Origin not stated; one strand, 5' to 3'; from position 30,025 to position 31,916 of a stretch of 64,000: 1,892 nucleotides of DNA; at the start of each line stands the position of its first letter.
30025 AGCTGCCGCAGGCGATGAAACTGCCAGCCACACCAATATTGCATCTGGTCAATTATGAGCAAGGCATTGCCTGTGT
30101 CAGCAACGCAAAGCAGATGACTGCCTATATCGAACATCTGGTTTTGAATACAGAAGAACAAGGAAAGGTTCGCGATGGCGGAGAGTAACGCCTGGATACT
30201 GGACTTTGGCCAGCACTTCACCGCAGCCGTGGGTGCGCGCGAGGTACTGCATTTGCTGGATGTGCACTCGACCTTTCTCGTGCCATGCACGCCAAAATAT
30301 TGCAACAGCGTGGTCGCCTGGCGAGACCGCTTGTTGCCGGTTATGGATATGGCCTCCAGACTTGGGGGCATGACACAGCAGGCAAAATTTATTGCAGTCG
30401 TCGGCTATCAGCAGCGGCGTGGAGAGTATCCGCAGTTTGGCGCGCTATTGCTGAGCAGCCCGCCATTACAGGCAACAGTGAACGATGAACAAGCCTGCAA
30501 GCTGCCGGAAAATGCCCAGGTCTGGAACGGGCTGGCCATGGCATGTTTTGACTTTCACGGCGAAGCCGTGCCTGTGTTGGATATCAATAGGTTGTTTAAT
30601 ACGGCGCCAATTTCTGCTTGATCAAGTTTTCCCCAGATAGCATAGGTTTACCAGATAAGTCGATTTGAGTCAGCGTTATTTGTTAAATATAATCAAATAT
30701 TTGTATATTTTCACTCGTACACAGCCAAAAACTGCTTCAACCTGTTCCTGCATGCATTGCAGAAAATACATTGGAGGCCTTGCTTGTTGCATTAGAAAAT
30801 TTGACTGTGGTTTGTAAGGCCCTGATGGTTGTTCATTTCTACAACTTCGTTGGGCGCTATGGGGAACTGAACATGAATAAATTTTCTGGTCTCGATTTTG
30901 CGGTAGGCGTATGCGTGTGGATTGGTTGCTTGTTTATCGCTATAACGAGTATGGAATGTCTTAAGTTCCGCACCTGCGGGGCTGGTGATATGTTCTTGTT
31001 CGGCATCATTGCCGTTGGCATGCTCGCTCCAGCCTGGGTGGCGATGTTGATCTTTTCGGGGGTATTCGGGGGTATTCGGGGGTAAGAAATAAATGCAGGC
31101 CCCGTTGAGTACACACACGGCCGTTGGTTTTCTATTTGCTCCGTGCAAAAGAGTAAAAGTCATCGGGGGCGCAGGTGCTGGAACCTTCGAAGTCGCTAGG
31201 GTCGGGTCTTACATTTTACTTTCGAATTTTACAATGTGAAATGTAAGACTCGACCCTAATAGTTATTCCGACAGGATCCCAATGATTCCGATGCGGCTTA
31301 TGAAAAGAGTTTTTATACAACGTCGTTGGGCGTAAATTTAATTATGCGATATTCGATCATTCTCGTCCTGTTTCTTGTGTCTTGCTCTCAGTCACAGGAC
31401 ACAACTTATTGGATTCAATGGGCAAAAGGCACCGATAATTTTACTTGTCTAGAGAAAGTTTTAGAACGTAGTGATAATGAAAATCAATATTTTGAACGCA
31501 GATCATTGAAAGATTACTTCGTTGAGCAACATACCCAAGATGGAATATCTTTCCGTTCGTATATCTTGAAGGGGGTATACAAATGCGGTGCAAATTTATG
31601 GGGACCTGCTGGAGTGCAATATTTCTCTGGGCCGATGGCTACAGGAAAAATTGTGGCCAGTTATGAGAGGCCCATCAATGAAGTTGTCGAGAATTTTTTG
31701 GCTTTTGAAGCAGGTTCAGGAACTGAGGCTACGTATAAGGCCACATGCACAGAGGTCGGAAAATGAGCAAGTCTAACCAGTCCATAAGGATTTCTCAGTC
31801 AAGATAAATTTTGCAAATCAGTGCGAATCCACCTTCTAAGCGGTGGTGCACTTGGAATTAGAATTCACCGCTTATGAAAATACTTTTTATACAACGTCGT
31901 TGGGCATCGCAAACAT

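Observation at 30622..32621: AT-rich cassette-like island: three small unrelated ORFs with a shared upstream motif, bounded by a direct repeat, between the Pil-Chp operon and the peroxiredoxin gene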

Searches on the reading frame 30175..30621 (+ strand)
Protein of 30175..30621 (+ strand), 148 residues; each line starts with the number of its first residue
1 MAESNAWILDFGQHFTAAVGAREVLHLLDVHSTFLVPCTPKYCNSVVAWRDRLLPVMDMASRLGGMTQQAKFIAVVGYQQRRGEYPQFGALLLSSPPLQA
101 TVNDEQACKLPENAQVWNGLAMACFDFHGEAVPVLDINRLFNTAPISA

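Call 8: search_protein_families(library=pfam, proteins=[window:30175-30621:+], max_evalue=1)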
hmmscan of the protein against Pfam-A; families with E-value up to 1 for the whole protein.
window:30175-30621:+ (148 aa): 2 families
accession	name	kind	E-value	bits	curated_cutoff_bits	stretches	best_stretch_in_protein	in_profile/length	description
PF01584.24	CheW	-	9.1e-09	35.5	23.5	1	18-143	13-136/138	CheW-like domain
PF19960.5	EAD7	-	0.06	13.6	32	1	63-86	28-51/62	Effector-associated domain 7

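Call 11: find_encoding_contigs(protein=window:30175-30621:+, flank=10000, max_places=10)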
Protein window:30175-30621:+ (148 aa): 11 contigs read that carry it; 5 places shown.
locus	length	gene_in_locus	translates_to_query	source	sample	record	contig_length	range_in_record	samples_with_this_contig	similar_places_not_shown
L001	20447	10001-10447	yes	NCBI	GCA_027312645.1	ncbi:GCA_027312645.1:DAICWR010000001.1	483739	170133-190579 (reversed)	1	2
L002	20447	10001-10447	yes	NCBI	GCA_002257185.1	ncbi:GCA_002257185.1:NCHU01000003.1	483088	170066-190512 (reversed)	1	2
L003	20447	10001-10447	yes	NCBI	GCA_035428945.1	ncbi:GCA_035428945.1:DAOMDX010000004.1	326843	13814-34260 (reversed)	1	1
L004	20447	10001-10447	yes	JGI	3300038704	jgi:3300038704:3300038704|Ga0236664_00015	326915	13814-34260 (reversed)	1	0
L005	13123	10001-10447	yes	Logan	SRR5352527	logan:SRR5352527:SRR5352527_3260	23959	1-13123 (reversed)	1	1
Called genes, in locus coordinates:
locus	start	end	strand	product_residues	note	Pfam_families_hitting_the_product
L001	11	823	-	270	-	PF04305:DUF455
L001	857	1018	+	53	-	-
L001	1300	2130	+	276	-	PF00072:Response_reg, PF23198:PDE8A_N (weak)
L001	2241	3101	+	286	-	PF00072:Response_reg, PF23198:PDE8A_N (weak)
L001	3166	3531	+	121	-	PF00072:Response_reg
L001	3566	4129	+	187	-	PF01584:CheW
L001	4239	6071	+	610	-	PF00672:HAMP, PF00015:MCPsignal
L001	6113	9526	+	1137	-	PF01627:Hpt, PF02518:HATPase_c, PF01584:CheW, PF00072:Response_reg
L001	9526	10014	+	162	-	-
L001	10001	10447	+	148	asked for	PF01584:CheW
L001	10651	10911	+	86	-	-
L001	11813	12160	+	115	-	PF07179:SseB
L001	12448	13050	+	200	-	PF00578:AhpC-TSA, PF08534:Redoxin, PF10417:1-cysPrx_C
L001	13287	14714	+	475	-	PF00474:SSF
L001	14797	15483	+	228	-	PF00072:Response_reg, PF00486:Trans_reg_C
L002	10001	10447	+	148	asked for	PF01584:CheW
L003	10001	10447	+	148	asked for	PF01584:CheW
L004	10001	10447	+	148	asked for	PF01584:CheW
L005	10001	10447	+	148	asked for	PF01584:CheW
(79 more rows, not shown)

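Call 25: find_homologous_proteins(query=window:30175-30621:+, max_evalue=1e-10)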
Query window:30175-30621:+ (148 aa): 88 proteins with E <= 1e-10 among 106 candidates.
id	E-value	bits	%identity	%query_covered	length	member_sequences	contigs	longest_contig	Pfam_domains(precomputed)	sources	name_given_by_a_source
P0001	5.2e-95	333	99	100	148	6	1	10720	PF01584.25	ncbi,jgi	ncbi:MAG: chemotaxis protein CheW [Gallionellaceae bacterium]|jgi:chemotaxis signal transduction pro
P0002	2.5e-77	276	81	100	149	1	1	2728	PF01584.25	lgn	-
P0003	1.0e-70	254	72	100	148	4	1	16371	PF01584.25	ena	-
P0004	1.1e-69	251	74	99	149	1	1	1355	PF01584.25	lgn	-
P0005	5.3e-66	239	70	98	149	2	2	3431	PF01584.25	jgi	jgi:chemotaxis signal transduction protein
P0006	1.5e-65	238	68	100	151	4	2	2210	PF01584.25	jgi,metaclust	metaclust:\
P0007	2.0e-65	237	70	100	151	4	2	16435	PF01584.25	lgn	-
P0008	3.9e-64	233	70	98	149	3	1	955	PF01584.25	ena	-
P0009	3.5e-63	230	67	99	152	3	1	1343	PF01584.25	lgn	-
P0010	6.6e-63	229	67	99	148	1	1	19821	PF01584.25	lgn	-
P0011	1.6e-62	228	65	99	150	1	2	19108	PF01584.25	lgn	-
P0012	5.9e-62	226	65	99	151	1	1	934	PF01584.25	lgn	-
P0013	6.6e-62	226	66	98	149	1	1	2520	PF01584.25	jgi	-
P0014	8.5e-62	225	67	99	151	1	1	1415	-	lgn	-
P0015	9.6e-62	225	66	98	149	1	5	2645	PF01584.25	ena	-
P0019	1.6e-60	221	70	98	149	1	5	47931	PF01584.25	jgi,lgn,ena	-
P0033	3.4e-58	214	66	97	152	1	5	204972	-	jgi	jgi:chemotaxis signal transduction protein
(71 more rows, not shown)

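Call 26: find_encoding_contigs(protein=P0001, flank=6000, max_places=3)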
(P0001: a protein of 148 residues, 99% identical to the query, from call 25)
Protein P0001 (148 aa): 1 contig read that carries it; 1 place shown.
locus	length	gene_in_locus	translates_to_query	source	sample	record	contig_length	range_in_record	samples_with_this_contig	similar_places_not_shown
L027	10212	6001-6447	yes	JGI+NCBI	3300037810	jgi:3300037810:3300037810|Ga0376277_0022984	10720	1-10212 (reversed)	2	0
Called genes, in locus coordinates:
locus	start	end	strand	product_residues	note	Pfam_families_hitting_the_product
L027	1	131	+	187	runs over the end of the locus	PF01584:CheW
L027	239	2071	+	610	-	PF00672:HAMP, PF00015:MCPsignal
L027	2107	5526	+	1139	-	PF01627:Hpt, PF02518:HATPase_c, PF01584:CheW, PF00072:Response_reg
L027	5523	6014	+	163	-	-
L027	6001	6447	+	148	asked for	PF01584:CheW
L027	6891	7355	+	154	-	PF06983:3-dmu-9_3-mt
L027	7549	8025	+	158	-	-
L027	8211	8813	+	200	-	PF00578:AhpC-TSA, PF08534:Redoxin, PF10417:1-cysPrx_C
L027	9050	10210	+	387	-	?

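Call 27: find_encoding_contigs(protein=P0003, flank=6000, max_places=2)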
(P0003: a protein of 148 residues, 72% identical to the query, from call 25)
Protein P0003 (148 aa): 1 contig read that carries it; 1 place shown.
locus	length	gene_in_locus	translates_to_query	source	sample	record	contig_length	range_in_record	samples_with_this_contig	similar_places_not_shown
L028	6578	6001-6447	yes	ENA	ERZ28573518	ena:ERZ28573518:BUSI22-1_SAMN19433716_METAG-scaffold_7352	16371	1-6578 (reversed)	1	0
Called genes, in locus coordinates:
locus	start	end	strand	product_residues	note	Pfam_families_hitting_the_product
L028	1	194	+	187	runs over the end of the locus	PF01584:CheW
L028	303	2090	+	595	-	PF12729:4HB_MCP_1, PF00672:HAMP, PF00015:MCPsignal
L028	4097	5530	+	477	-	PF02518:HATPase_c, PF01584:CheW, PF00072:Response_reg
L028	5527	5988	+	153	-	-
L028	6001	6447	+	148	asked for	PF01584:CheW (faint)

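Call 28: find_encoding_contigs(protein=P0019, flank=6000, max_places=2)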
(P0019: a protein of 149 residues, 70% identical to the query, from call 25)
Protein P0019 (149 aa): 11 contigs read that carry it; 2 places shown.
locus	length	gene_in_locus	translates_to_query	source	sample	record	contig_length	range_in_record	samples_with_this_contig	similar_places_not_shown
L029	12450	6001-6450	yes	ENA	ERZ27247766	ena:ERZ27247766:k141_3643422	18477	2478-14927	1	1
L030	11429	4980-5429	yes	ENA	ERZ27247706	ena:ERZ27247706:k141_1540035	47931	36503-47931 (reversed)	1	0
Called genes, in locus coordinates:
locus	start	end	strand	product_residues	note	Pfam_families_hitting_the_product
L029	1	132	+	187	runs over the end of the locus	PF01584:CheW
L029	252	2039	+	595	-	PF12729:4HB_MCP_1, PF00672:HAMP, PF00015:MCPsignal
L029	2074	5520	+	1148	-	PF01627:Hpt, PF02518:HATPase_c, PF01584:CheW, PF00072:Response_reg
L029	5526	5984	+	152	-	-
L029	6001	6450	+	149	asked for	PF01584:CheW (weak)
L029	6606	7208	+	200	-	PF00578:AhpC-TSA, PF08534:Redoxin, PF10417:1-cysPrx_C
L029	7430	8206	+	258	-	PF01656:CbiA, PF10609:ParA (weak), PF13614:AAA_31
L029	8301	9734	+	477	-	PF00474:SSF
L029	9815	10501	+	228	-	PF00072:Response_reg, PF00486:Trans_reg_C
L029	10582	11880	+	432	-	PF11808:PhoR, PF00512:HisKA, PF13581:HATPase_c_2 (weak), PF02518:HATPase_c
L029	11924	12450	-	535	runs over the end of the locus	PF27104:FimW_N, PF27125:FimW_C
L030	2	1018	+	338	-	?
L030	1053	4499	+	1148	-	PF01627:Hpt, PF02518:HATPase_c, PF01584:CheW, PF00072:Response_reg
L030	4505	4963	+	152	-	-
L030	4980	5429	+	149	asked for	PF01584:CheW (weak)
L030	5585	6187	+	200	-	PF00578:AhpC-TSA, PF08534:Redoxin, PF10417:1-cysPrx_C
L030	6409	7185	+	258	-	PF01656:CbiA, PF10609:ParA (weak), PF13614:AAA_31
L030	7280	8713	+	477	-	PF00474:SSF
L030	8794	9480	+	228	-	PF00072:Response_reg, PF00486:Trans_reg_C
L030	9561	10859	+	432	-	PF11808:PhoR, PF00512:HisKA, PF13581:HATPase_c_2 (weak), PF02518:HATPase_c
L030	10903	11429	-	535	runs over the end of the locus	PF27104:FimW_N, PF27125:FimW_C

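Call 29: find_encoding_contigs(protein=P0033, flank=6000, max_places=2)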
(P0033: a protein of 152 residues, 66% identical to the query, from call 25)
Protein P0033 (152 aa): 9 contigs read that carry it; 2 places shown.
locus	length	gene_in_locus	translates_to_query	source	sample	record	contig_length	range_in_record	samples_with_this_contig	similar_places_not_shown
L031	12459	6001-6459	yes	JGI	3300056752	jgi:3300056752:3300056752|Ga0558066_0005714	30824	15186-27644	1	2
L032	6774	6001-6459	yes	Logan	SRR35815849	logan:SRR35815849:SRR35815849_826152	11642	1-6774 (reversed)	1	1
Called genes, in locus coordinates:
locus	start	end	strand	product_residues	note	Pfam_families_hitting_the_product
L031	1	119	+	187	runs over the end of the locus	PF01584:CheW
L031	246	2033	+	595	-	PF12729:4HB_MCP_1 (weak), PF00672:HAMP, PF00015:MCPsignal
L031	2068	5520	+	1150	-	PF01627:Hpt, PF02518:HATPase_c, PF01584:CheW, PF00072:Response_reg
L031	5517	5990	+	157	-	-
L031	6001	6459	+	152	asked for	-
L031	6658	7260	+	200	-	PF00578:AhpC-TSA, PF08534:Redoxin, PF10417:1-cysPrx_C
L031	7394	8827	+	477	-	PF00474:SSF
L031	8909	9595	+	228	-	PF00072:Response_reg, PF00486:Trans_reg_C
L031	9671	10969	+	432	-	PF11808:PhoR, PF00512:HisKA, PF13581:HATPase_c_2 (weak), PF02518:HATPase_c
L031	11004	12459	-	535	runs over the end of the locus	PF27104:FimW_N, PF27125:FimW_C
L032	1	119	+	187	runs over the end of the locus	PF01584:CheW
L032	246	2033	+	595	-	PF12729:4HB_MCP_1 (weak), PF00672:HAMP, PF00015:MCPsignal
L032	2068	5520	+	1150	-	PF01627:Hpt, PF02518:HATPase_c, PF01584:CheW, PF00072:Response_reg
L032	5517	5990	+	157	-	-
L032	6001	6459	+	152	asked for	-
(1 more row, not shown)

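Call 74: search_protein_families(library=pfam, proteins=[L027:6891-7355:+, L027:7678-8025:+], max_evalue=0.01)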
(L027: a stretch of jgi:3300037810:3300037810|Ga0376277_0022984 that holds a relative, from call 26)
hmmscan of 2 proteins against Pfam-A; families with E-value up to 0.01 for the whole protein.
L027:6891-7355:+ (154 aa): 1 family
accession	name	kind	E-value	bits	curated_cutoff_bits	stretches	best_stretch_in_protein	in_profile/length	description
PF06983.19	3-dmu-9_3-mt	-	8.1e-34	117.1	24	1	4-113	2-115/116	3-demethylubiquinone-9 3-methyltransferase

L027:7678-8025:+ (115 aa): 0 families

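Call 80: find_encoding_contigs(protein=P0002, flank=3000, max_places=2)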
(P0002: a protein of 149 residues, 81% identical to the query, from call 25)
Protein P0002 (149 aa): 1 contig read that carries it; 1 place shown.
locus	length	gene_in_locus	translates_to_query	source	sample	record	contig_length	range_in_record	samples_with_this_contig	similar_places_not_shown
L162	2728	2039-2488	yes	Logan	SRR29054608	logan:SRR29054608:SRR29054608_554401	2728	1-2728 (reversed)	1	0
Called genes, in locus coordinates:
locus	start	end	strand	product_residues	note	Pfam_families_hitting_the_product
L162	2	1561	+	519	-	?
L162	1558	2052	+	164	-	-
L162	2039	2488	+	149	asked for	PF01584:CheW (weak)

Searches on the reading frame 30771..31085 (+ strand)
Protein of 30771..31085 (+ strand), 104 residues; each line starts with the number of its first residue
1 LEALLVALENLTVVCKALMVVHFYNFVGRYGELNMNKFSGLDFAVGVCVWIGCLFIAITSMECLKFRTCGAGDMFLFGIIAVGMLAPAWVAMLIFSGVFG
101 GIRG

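Call 8: search_protein_families(library=pfam, proteins=[window:30771-31085:+], max_evalue=1)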
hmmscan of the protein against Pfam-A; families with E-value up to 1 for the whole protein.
window:30771-31085:+ (104 aa): 2 families
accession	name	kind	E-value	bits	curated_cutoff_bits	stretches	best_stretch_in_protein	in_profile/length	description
PF01478.23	Peptidase_A24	-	0.014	16.3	26.5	1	23-102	34-101/104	Type IV leader peptidase family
PF01794.25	Ferric_reduct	-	0.032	14.8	28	1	13-67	42-100/121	Ferric reductase like transmembrane component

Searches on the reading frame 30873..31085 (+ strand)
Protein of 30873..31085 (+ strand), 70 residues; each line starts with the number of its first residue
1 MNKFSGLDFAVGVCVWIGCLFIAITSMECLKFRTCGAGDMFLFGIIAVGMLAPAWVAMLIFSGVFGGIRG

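Call 8: search_protein_families(library=pfam, proteins=[window:30873-31085:+], max_evalue=1)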
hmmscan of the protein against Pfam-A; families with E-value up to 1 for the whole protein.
window:30873-31085:+ (70 aa): 1 family
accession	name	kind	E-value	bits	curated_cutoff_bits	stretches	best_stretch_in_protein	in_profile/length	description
PF01478.23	Peptidase_A24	-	0.085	13.8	26.5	1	7-68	46-101/104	Type IV leader peptidase family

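Call 79: search_protein_representatives(protein=window:30873-31085:+)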
Query: 70 residues. Proteins with E-value up to 0.001 (for the whole library): 68; up to 1e-10: 3; up to 1e-30: 0. The best 68 are listed.
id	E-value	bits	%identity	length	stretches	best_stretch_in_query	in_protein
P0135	4.2e-20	87.6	66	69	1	1-67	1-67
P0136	2.2e-13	66.3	55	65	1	8-62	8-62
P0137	6.3e-11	58.5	45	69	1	4-65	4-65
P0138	1.4e-10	57.4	44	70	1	1-62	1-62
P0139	1.5e-10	57.3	47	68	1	11-65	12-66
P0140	1.1e-09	54.6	36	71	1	2-67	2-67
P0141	2.4e-09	53.5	46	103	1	7-63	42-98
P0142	2.4e-09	53.5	42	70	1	2-65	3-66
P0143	5.8e-09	52.3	44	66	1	1-61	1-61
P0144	3.1e-08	50.0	44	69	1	9-65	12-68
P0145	3.1e-08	50.0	33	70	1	3-65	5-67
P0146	8.9e-08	48.5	38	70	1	4-67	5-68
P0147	1.2e-07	48.1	45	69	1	9-64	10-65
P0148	2.1e-07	47.3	35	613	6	31-63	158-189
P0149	2.5e-07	47.1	39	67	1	1-62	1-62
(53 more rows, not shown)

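Call 83: find_encoding_contigs(protein=P0135, flank=2500, max_places=3)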
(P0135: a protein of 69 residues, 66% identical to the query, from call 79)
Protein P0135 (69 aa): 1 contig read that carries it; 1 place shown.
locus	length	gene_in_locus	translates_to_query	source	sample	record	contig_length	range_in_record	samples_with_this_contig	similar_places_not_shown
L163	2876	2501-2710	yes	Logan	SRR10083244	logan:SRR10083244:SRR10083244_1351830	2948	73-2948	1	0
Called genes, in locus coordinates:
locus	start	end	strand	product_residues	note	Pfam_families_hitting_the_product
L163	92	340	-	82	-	PF01381:HTH_3 (weak), PF15943:YdaS_toxin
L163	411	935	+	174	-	-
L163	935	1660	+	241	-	PF20613:HipA_2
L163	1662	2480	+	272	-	-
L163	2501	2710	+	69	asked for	-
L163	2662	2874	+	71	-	?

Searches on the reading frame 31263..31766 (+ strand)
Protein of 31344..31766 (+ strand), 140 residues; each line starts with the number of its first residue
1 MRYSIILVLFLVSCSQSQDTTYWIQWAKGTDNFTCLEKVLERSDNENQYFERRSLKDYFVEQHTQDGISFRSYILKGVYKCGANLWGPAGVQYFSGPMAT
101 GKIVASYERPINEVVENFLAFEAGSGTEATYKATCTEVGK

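Call 8: search_protein_families(library=pfam, proteins=[window:31344-31766:+, window:31263-31766:+], max_evalue=1)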
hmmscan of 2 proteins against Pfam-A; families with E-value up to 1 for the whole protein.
window:31344-31766:+ (140 aa): 1 family
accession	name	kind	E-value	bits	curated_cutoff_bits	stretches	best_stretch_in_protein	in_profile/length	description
PF16747.10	Adhesin_E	-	1.2e-08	35.6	23.7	1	45-135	24-108/109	Surface-adhesin protein E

window:31263-31766:+ (167 aa): 1 family
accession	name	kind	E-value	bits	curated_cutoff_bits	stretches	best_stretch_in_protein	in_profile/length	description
PF16747.10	Adhesin_E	-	1.9e-08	35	23.7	1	73-162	25-108/109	Surface-adhesin protein E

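Call 38: find_homologous_proteins(query=window:31344-31766:+, max_evalue=0.00001)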
Query window:31344-31766:+ (140 aa): 2 proteins with E <= 0.00001 among 7 candidates.
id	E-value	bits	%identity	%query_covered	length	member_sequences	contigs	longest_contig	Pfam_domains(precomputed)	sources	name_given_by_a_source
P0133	9.1e-66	238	79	92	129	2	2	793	PF16747.11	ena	-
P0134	1.2e-50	189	99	61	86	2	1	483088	PF16747.11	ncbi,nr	ncbi:MAG: hypothetical protein B7Y04_05160 [Gallionellales bacterium 24-53-125]|nr:MAG: hypothetical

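Call 61: find_encoding_contigs(protein=P0133, flank=3000, max_places=3)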
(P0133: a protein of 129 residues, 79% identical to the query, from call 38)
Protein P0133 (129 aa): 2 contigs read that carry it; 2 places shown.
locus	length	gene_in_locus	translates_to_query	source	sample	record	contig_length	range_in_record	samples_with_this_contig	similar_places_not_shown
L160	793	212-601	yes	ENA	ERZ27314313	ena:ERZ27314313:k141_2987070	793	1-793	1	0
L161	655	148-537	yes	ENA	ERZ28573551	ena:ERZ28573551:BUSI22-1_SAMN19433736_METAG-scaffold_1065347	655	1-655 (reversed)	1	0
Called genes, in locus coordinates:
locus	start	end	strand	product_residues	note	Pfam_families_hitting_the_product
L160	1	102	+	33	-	?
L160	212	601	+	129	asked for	PF16747:Adhesin_E (weak)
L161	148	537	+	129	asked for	PF16747:Adhesin_E (weak)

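Call 74: search_protein_families(library=pfam, proteins=[L160:212-601:+], max_evalue=0.01)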
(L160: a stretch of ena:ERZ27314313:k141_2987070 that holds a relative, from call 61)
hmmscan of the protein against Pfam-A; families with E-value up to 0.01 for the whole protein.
L160:212-601:+ (129 aa): 1 family
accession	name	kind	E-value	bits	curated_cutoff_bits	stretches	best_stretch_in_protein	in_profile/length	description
PF16747.10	Adhesin_E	-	9.7e-07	29.5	23.7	1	42-124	30-108/109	Surface-adhesin protein E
